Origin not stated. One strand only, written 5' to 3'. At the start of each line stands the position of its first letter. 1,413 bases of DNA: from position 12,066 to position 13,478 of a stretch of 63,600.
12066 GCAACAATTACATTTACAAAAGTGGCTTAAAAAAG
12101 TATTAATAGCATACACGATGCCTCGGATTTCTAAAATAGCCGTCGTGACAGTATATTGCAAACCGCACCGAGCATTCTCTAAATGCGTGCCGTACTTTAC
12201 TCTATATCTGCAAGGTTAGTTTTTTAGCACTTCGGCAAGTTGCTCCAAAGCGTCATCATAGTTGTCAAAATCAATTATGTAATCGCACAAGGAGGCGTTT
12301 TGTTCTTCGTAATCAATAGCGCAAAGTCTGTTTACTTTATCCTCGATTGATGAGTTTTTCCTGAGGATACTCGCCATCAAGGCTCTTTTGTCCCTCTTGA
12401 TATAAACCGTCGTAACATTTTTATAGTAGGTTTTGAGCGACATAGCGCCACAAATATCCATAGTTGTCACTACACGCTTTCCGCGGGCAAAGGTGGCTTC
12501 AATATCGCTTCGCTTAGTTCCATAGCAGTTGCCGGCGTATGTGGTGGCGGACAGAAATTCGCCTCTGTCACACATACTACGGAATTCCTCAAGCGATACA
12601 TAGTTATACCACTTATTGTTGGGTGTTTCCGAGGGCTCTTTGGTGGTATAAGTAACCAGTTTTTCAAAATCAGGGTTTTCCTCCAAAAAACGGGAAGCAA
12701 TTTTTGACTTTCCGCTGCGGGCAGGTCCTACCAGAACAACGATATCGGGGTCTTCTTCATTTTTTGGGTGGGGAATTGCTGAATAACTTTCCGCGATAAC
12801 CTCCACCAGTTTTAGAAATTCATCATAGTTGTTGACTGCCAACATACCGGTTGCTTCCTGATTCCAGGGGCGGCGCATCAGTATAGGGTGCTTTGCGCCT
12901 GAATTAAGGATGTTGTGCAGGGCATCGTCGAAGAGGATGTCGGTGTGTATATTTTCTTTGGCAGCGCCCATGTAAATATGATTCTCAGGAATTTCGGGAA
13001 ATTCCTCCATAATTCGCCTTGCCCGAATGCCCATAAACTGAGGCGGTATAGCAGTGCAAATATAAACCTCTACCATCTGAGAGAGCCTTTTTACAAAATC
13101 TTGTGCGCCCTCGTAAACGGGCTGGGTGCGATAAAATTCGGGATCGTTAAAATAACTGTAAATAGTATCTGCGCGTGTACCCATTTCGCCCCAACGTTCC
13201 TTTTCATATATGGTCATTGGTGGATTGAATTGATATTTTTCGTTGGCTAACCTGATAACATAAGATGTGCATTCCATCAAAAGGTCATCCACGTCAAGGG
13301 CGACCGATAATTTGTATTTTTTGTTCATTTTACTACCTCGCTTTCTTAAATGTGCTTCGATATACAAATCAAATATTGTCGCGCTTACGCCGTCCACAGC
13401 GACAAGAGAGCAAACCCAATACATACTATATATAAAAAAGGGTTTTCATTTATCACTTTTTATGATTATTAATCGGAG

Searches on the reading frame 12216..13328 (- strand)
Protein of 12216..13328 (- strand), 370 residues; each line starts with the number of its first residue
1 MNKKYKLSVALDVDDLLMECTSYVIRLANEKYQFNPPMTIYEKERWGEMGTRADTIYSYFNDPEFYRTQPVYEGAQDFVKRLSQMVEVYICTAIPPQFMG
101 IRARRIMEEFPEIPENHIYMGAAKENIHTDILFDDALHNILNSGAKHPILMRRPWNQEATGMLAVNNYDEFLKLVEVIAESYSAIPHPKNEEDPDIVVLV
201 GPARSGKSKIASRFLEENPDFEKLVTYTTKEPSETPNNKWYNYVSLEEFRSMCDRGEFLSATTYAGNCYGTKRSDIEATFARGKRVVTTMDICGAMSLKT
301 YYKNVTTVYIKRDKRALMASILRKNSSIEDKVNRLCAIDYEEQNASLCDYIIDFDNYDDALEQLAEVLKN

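Call 5: search_protein_families(library=pfam, proteins=[window:12216-13328:-], max_evalue=0.01)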
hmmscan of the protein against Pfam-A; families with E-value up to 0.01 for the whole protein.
window:12216-13328:- (370 aa): 3 families
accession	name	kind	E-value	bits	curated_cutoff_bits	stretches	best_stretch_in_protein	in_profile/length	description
PF00625.27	Guanylate_kin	-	3.9e-25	89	25.2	1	196-369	4-180/182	Guanylate kinase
PF06941.18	NT5C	-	2.6e-17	63.7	24.8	1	9-179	4-177/180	5' nucleotidase, deoxy (Pyrimidine), cytosolic type C protein (NT5C)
PF01637.24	ATPase_2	-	0.008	16.4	33.2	0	190-230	16-56/225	ATPase domain predominantly from Archaea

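Call 10: find_homologous_proteins(query=window:12216-13328:-, max_evalue=1e-10)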
Query window:12216-13328:- (370 aa): 2412 proteins with E <= 1e-10 among 3737 candidates; the best 120 are listed.
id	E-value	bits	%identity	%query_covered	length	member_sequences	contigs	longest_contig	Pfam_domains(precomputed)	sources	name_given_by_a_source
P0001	1.3e-225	767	88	100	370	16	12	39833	PF06941.18,PF00625.28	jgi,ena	-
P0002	1.6e-225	766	88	100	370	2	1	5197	PF06941.18,PF00625.28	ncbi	-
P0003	3.5e-214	729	84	100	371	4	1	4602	PF06941.18,PF00625.28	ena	-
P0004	6.9e-214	728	83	100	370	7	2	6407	PF06941.18,PF00625.28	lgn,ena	-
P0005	7.8e-213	725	83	100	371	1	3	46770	PF06941.18,PF00625.28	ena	-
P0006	1.0e-202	691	79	99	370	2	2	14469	PF06941.18,PF00625.28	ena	-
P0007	5.3e-202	689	79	100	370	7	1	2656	PF06941.18,PF00625.28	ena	-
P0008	7.7e-202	688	78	100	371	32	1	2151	PF06941.18,PF00625.28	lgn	-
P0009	2.2e-201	687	79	100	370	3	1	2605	PF06941.18,PF00625.28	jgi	jgi:guanylate kinase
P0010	9.2e-201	685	78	100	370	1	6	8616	PF06941.18,PF00625.28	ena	-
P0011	9.5e-201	685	79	100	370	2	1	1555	PF06941.18,PF00625.28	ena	-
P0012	6.1e-200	682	78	100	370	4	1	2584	PF06941.18,PF00625.28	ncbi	-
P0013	4.2e-199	679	78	100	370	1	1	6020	PF06941.18,PF00625.28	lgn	-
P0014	5.2e-199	679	78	100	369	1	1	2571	PF06941.18,PF00625.28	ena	-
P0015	1.4e-198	678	77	100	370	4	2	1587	PF06941.18,PF00625.28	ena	-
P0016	1.8e-198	677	79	99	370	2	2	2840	PF06941.18,PF00625.28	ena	-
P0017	9.5e-198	675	77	100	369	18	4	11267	PF06941.18,PF00625.28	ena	-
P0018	1.0e-197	675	78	100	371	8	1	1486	PF06941.18,PF00625.28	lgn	-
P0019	1.1e-197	675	78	99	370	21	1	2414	PF06941.18,PF00625.28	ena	-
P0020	2.0e-197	674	77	100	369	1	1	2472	PF06941.18,PF00625.28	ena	-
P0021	2.5e-197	674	77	100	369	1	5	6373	PF06941.18,PF00625.28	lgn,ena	-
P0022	2.6e-197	673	77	100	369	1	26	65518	PF06941.18,PF00625.28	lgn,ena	-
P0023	3.3e-197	673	78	100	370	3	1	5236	PF06941.18,PF00625.28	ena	-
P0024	3.8e-197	673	78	100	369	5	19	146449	PF06941.18,PF00625.28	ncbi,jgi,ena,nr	ncbi:MAG: hypothetical protein E7470_04280 [Ruminococcaceae bacterium]|nr:hypothetical protein [Osci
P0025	4.4e-197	673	76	100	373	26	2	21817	PF06941.18,PF00625.28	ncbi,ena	-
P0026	4.9e-197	673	77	100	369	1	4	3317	PF06941.18,PF00625.28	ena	-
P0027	6.4e-197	672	77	100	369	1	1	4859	PF06941.18,PF00625.28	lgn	-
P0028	9.0e-197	672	77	100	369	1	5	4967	PF06941.18,PF00625.28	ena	-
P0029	9.0e-197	672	77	100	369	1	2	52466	PF06941.18,PF00625.28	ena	-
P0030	9.5e-197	672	77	100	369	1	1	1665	PF06941.18,PF00625.28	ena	-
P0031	1.0e-196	672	77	100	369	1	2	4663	PF06941.18,PF00625.28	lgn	-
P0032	1.0e-196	672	78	100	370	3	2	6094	PF06941.18,PF00625.28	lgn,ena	-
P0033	1.1e-196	671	77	100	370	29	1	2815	PF06941.18,PF00625.28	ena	-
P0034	1.3e-196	671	77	99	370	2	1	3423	PF06941.18,PF00625.28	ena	-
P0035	1.3e-196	671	77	99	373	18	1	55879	PF06941.18,PF00625.28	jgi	-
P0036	1.7e-196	671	77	100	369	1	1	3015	PF06941.18,PF00625.28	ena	-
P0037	1.8e-196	671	77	100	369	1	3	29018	PF06941.18,PF00625.28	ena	-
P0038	2.8e-196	670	76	100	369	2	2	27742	PF06941.18,PF00625.28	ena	-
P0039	4.3e-196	669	77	100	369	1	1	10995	PF06941.18,PF00625.28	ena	-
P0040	5.7e-196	669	77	100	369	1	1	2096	PF06941.18,PF00625.28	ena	-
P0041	5.9e-196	669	77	100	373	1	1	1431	PF06941.18,PF00625.28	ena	-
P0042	6.4e-196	669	77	99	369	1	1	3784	PF06941.18,PF00625.28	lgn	-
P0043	6.6e-196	669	77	100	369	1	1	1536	PF06941.18,PF00625.28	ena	-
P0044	9.1e-196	668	77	100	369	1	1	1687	PF06941.18,PF00625.28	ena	-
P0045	1.5e-195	668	77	99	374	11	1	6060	PF06941.18,PF00625.28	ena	-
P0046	2.3e-195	667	76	100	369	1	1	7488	PF06941.18,PF00625.28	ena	-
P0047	2.5e-195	667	76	100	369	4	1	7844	PF06941.18,PF00625.28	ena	-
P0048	4.9e-195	666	76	99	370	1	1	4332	PF06941.18,PF00625.28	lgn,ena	-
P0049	8.5e-195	665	76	100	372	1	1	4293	PF06941.18,PF00625.28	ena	-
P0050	1.2e-194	665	76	100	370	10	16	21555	PF06941.18,PF00625.28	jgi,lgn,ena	jgi:guanylate kinase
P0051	2.0e-194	664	76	99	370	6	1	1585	PF06941.18,PF00625.28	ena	-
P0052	5.7e-194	662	76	100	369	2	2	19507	PF06941.18,PF00625.28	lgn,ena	-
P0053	7.0e-194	662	76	100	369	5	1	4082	PF06941.18,PF00625.28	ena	-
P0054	8.3e-194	662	76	100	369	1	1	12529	PF06941.18,PF00625.28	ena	-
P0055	9.7e-194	662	76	100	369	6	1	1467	PF06941.18,PF00625.28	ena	-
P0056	1.2e-193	661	76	100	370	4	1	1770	PF06941.18,PF00625.28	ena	-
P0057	1.6e-193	661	76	100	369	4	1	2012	PF06941.18,PF00625.28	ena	-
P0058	2.0e-193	661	76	100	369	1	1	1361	PF06941.18,PF00625.28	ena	-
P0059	2.2e-193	661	76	100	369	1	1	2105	PF06941.18,PF00625.28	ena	-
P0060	2.2e-193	661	76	100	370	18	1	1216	PF06941.18,PF00625.28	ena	-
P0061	4.4e-193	660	75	100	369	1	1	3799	PF06941.18,PF00625.28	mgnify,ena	mgnify:CR=1 FL=1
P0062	6.8e-193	659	75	100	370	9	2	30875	PF06941.18,PF00625.28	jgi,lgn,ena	-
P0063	1.1e-192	658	75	100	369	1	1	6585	PF06941.18,PF00625.28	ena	-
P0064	1.2e-192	658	75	100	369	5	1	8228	PF06941.18,PF00625.28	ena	-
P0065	1.3e-192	658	76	100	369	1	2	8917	PF06941.18,PF00625.28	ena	-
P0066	1.7e-192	658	76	99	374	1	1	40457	PF06941.18,PF00625.28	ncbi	-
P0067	3.1e-192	657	76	100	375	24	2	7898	PF06941.18,PF00625.28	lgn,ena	-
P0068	3.7e-192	657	75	100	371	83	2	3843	PF06941.18,PF00625.28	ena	-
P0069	1.1e-191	655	76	100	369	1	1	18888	PF06941.18,PF00625.28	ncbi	-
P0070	1.5e-191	655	75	100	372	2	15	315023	PF06941.18,PF00625.28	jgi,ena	-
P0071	1.9e-191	654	74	100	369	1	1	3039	PF06941.18,PF00625.28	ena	-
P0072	2.0e-191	654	75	100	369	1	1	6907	PF06941.18,PF00625.28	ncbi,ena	-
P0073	2.1e-191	654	75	100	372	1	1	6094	PF06941.18,PF00625.28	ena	-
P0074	2.1e-191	654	75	100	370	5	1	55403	PF06941.18,PF00625.28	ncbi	-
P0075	2.5e-191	654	75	100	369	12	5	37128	PF06941.18,PF00625.28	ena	-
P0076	3.4e-191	653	75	99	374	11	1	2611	PF06941.18,PF00625.28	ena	-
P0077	3.4e-191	653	76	100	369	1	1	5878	PF06941.18,PF00625.28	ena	-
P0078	3.9e-191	653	75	100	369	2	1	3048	PF06941.18,PF00625.28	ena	-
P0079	4.9e-191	653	75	100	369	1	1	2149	PF06941.18,PF00625.28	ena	-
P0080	6.7e-191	652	75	100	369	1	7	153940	PF06941.18,PF00625.28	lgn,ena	-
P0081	7.4e-191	652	76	100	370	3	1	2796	PF06941.18,PF00625.28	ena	-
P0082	1.8e-190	651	74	99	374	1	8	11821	PF06941.18,PF00625.28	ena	-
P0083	1.9e-190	651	74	99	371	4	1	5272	PF06941.18,PF00625.28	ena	-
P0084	4.4e-190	650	74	99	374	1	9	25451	PF06941.18,PF00625.28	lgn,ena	-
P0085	4.7e-190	650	75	100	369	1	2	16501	PF06941.18,PF00625.28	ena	-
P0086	5.3e-190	649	74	100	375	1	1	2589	PF06941.18,PF00625.28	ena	-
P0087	6.4e-190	649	74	100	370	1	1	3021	PF06941.18,PF00625.28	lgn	-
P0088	6.4e-190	649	74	99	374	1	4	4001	PF06941.18,PF00625.28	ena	-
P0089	8.9e-190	649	74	99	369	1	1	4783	PF06941.18,PF00625.28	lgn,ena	-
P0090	1.2e-189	648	74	99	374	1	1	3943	PF06941.18,PF00625.28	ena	-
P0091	1.3e-189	648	74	100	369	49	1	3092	PF06941.18,PF00625.28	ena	-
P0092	1.4e-189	648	75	99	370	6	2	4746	PF06941.18,PF00625.28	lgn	-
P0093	1.5e-189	648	74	99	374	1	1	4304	PF06941.18,PF00625.28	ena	-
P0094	1.6e-189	648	74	99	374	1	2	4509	PF06941.18,PF00625.28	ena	-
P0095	1.8e-189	648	74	99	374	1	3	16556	PF06941.18,PF00625.28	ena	-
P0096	1.9e-189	648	74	99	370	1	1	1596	PF06941.18,PF00625.28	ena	-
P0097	2.0e-189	648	74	99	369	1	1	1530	PF06941.18,PF00625.28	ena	-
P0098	2.0e-189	648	74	100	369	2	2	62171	PF06941.18,PF00625.28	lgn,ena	-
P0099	2.4e-189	647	74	99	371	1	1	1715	PF06941.18,PF00625.28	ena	-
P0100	2.8e-189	647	74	100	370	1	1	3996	PF06941.18,PF00625.28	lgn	-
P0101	3.1e-189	647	74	100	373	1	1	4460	PF06941.18,PF00625.28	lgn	-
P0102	3.9e-189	647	74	99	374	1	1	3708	PF06941.18,PF00625.28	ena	-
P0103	4.0e-189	647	75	100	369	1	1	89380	PF06941.18,PF00625.28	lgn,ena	-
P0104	5.1e-189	646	73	100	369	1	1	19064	PF06941.18,PF00625.28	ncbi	-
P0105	6.1e-189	646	74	99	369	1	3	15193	PF06941.18,PF00625.28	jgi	-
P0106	6.4e-189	646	74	99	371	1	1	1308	PF06941.18,PF00625.28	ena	-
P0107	6.8e-189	646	74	99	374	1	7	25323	PF06941.18,PF00625.28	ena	-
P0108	8.2e-189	646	74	100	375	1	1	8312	PF06941.18,PF00625.28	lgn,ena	-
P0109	8.5e-189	645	74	99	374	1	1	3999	PF06941.18,PF00625.28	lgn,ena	-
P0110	8.9e-189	645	74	99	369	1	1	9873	PF06941.18,PF00625.28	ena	-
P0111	9.2e-189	645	73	99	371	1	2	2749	PF06941.18,PF00625.28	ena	-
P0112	1.2e-188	645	74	99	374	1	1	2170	PF06941.18,PF00625.28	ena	-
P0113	1.2e-188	645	74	99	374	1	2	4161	PF06941.18,PF00625.28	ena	-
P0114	1.3e-188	645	74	99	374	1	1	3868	PF06941.18,PF00625.28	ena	-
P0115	1.3e-188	645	73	100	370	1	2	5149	PF06941.18,PF00625.28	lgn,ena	-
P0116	1.6e-188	645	72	100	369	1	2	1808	PF06941.18,PF00625.28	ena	-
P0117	1.8e-188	644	74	99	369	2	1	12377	PF06941.18,PF00625.28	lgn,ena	-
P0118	2.1e-188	644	73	100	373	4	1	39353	PF06941.18,PF00625.28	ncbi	-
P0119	2.4e-188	644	74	99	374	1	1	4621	PF06941.18,PF00625.28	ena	-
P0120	2.4e-188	644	73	99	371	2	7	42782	PF06941.18,PF00625.28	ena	-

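Call 18: find_related_loci(query=window:12216-13328:-, collection=genome_contigs, flank=3000)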
Query window:12216-13328:- (370 aa) in genome_contigs; peptide patterns used: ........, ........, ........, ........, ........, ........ (x = any residue, [..] = any of these).
348 stretches matched a pattern; 305 encode a relative of the query (tblastn E <= 1e-3); the best 80 are kept; 80 distinct loci.
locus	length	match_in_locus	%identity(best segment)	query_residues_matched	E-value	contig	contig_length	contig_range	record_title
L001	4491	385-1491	79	1-369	0e+0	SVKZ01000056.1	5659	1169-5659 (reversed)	MAG: Oscillospiraceae bacterium isolate SIG474 NODE_65496_length_5659_cov_2.492769, whole genome shotgun sequence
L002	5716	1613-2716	79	1-368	0e+0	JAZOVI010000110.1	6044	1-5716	MAG: Faecousia sp. isolate T1900045526_YK20190220.MAGScoT_cleanbin_000014 SGB_7695_k141_1791046, whole genome shotgun se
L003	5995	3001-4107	79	1-369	0e+0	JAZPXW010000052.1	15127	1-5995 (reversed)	MAG: Faecousia sp. isolate T1900044649_TS20190115.MAGScoT_cleanbin_000076 SGB_1403_k141_363470, whole genome shotgun seq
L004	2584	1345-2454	78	1-370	0e+0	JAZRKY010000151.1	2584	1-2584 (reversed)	MAG: Faecousia sp. isolate T1900045443_YK20190134.MAGScoT_cleanbin_000065 SGB_7132_k141_2902172, whole genome shotgun se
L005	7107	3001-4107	78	1-369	0e+0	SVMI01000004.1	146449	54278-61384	MAG: Oscillospiraceae bacterium isolate SIG509 NODE_2293_length_146449_cov_9.338445, whole genome shotgun sequence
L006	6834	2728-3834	77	1-369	0e+0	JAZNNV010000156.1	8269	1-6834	MAG: Faecousia sp. isolate T1900044653_TS20190119.MAGScoT_cleanbin_000068 SGB_1457_k141_2018563, whole genome shotgun se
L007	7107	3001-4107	78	1-369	0e+0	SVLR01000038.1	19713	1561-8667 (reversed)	MAG: Oscillospiraceae bacterium isolate SIG492 NODE_51064_length_19713_cov_4.400235, whole genome shotgun sequence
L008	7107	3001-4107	78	1-369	0e+0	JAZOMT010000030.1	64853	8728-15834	MAG: Faecousia sp. isolate T1900045645_YK20190339.MAGScoT_cleanbin_000014 SGB_8159_k141_1739777, whole genome shotgun se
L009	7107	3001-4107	76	1-369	0e+0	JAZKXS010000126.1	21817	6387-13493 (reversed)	MAG: Faecousia sp. isolate T1900045116_TC20190110.MAGScoT_cleanbin_000018 SGB_4809_k141_2141015, whole genome shotgun se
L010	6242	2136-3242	77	1-369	0e+0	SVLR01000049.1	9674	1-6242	MAG: Oscillospiraceae bacterium isolate SIG492 NODE_111714_length_9674_cov_5.350267, whole genome shotgun sequence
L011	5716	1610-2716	77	1-369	0e+0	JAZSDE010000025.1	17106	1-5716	MAG: Faecousia sp. isolate T1900044600_TS20190066.MAGScoT_cleanbin_000063 SGB_688_k141_1427751, whole genome shotgun seq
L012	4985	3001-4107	77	1-369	0e+0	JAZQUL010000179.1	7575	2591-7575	MAG: Faecousia sp. isolate T1900045180_TC20190176.MAGScoT_cleanbin_000055 SGB_5234_k141_669108, whole genome shotgun seq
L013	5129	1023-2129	76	1-369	0e+0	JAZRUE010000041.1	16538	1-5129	MAG: Faecousia sp. isolate T1900045337_YK20190026.MAGScoT_cleanbin_000024 SGB_6623_k141_1019085, whole genome shotgun se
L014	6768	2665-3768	76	1-368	0e+0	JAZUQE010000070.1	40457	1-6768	MAG: Faecousia sp. isolate T1900044860_TS20190326.MAGScoT_cleanbin_000019 SGB_3096_k141_2003255, whole genome shotgun se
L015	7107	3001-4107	75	1-369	0e+0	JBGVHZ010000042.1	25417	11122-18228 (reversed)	MAG: Faecousia sp. isolate fecal_MAG_331 fecal_MAG_331_contig_0042, whole genome shotgun sequence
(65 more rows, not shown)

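Call 48: find_encoding_contigs(protein=P0001, flank=1500, max_places=6)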
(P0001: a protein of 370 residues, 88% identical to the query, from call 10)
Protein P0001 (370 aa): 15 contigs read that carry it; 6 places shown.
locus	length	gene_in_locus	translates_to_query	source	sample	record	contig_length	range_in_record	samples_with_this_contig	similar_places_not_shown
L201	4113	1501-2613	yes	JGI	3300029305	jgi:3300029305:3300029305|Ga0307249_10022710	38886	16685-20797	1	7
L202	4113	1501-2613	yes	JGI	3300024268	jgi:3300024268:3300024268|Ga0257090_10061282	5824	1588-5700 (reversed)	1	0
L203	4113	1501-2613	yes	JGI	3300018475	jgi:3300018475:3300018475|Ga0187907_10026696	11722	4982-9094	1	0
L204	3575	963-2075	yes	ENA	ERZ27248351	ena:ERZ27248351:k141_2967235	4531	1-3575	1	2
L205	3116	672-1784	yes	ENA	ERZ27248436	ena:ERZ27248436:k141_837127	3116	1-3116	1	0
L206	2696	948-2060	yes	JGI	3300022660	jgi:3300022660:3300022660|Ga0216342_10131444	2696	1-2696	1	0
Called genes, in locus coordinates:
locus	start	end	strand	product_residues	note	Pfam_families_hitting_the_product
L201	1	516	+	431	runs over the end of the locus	PF00278:Orn_DAP_Arg_deC, PF02784:Orn_Arg_deC_N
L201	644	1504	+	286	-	PF19700:DUF6198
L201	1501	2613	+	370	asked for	PF06941:NT5C, PF00625:Guanylate_kin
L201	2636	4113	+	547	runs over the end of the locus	PF00485:PRK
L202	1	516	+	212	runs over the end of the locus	?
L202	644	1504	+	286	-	PF19700:DUF6198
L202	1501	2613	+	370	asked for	PF06941:NT5C, PF00625:Guanylate_kin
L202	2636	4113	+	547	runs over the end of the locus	PF00485:PRK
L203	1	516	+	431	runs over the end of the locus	PF00278:Orn_DAP_Arg_deC, PF02784:Orn_Arg_deC_N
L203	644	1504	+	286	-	PF19700:DUF6198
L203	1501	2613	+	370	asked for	PF06941:NT5C, PF00625:Guanylate_kin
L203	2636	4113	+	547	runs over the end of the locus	PF00485:PRK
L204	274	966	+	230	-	PF19700:DUF6198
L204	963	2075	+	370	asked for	PF06941:NT5C, PF00625:Guanylate_kin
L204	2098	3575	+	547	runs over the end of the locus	PF00485:PRK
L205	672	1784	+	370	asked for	PF06941:NT5C, PF00625:Guanylate_kin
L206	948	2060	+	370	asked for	PF06941:NT5C, PF00625:Guanylate_kin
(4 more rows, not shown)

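Call 58: search_protein_families(library=ncbifam, proteins=[window:12216-13328:-], max_evalue=0.01)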
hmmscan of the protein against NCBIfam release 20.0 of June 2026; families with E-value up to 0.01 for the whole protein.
window:12216-13328:- (370 aa): 4 families
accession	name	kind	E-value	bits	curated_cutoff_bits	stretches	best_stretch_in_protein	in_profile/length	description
TIGR03263.1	guanyl_kin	equivalog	2.4e-27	95.7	160.45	1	196-369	3-179/180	guanylate kinase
NF011325.0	PRK14738.1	equivalog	1.4e-18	66.9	263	1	190-367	9-191/206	guanylate kinase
NF011324.0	PRK14737.1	equivalog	1.4e-17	64.1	318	1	193-368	4-182/187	guanylate kinase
TIGR02322.1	phosphon_PhnN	equivalog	6.4e-05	22.7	156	1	196-369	3-177/179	phosphonate metabolism protein/1,5-bisphosphokinase (PRPP-forming) PhnN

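Call 70: search_solved_structures(query=window:12216-13328:-, max_evalue=0.001, show_alignments=3)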
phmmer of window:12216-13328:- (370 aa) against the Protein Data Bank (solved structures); distinct sequences matched with E-value up to 0.001: 31.
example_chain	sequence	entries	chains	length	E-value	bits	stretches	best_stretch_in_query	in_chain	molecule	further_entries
10sr_A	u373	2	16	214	1.1e-17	67.7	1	195-365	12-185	Guanylate kinase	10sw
6nui_A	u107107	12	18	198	2.1e-14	56.9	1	194-368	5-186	Guanylate kinase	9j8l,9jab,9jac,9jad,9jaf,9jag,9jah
8pts_A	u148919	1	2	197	2.4e-14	56.8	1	194-368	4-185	Guanylate kinase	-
1gky_A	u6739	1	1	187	2.7e-14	56.6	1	197-366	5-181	GUANYLATE KINASE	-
1ex6_A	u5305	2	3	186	2.8e-14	56.5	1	197-366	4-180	GUANYLATE KINASE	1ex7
9jae_A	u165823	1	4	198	4e-14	56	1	194-368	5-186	Guanylate kinase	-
4f4j_A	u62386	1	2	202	5.9e-14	55.5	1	197-366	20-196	Guanylate kinase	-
6wct_A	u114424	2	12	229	9.8e-14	54.8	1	196-367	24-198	Guanylate kinase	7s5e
1s96_A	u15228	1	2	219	1.3e-13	54.4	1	196-368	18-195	Guanylate kinase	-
2an9_A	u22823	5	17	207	1.7e-13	54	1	197-368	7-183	Guanylate kinase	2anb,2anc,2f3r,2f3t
7u5f_A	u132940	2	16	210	1.3e-12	51.1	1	197-367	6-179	Guanylate kinase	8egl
1lvg_A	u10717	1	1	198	8.9e-12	48.3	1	194-368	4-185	Guanylate kinase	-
6mfu_A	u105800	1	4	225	1.1e-11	48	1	194-300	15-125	Guanylate kinase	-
7luy_A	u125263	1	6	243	1.5e-11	47.6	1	189-362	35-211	Guanylate kinase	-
3lnc_A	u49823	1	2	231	2.1e-11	47.1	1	196-369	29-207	Guanylate kinase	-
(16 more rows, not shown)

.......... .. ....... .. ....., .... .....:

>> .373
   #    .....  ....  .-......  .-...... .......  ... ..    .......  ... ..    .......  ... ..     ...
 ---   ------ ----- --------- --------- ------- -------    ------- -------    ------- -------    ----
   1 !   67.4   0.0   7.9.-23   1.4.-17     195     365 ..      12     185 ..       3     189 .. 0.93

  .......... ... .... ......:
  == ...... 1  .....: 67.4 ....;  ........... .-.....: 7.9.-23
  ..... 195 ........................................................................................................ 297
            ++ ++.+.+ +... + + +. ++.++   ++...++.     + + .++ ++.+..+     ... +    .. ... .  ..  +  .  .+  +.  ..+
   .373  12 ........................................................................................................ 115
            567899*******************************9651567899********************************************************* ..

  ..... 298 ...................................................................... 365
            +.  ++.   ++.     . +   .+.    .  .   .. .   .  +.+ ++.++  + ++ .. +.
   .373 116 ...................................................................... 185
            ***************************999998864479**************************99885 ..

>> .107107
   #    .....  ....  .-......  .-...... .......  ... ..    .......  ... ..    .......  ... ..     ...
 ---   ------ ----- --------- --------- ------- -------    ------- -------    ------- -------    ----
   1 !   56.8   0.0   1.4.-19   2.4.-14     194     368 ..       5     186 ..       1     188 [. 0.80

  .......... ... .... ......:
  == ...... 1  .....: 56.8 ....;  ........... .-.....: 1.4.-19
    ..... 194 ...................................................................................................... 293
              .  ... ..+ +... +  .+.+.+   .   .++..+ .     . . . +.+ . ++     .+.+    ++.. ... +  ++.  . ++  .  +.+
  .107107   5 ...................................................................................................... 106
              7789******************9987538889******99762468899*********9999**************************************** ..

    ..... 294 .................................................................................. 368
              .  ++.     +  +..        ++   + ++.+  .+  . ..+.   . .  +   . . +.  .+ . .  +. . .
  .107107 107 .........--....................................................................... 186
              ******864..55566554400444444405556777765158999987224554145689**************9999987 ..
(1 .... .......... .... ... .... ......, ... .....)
